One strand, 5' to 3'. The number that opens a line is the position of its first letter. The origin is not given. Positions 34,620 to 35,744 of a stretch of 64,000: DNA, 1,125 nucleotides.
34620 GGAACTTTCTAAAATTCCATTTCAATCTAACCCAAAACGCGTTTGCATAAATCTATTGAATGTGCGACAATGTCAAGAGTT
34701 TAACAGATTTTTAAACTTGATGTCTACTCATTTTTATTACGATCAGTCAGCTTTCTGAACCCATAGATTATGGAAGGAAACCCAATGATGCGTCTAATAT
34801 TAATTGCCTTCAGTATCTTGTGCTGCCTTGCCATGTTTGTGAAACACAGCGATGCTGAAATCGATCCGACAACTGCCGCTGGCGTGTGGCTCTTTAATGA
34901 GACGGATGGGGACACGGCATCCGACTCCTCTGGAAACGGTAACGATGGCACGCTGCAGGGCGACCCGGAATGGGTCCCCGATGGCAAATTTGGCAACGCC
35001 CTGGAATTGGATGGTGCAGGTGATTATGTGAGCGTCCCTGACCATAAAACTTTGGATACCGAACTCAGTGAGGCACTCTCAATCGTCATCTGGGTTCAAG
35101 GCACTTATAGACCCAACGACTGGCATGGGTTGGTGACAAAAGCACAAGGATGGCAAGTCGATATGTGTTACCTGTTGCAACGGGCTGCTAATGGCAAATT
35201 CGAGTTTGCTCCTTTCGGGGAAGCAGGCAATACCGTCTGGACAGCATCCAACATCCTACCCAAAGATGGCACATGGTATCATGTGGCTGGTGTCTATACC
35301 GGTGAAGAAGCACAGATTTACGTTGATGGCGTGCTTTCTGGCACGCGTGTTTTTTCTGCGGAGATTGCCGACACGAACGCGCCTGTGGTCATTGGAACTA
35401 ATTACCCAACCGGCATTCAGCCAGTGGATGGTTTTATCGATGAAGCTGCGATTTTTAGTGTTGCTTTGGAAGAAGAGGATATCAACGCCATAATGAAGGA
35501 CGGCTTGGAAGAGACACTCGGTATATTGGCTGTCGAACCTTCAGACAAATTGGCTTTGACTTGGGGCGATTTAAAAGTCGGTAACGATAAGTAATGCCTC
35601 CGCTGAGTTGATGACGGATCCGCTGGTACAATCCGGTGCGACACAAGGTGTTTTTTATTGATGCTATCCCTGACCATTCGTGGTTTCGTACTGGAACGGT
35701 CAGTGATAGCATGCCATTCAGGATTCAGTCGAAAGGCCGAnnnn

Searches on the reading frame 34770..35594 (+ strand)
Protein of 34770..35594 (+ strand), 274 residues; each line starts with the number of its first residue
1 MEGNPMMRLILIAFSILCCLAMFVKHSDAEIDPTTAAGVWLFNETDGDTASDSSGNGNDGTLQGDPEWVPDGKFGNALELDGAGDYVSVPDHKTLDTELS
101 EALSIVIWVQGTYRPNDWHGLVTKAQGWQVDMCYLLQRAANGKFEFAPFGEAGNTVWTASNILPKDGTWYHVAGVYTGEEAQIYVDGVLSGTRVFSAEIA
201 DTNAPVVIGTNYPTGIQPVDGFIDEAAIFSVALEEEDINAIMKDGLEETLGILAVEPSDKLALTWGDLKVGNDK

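Call 77: search_protein_families(library=pfam, proteins=[window:34770-35594:+], max_evalue=0.0001)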
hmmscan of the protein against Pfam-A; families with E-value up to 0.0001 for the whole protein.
window:34770-35594:+ (274 aa): 1 family
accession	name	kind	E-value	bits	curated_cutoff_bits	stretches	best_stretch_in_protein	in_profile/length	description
PF13385.13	Laminin_G_3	-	2.6e-25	89.8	27.6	1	81-239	1-151/151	Concanavalin A-like lectin/glucanases superfamily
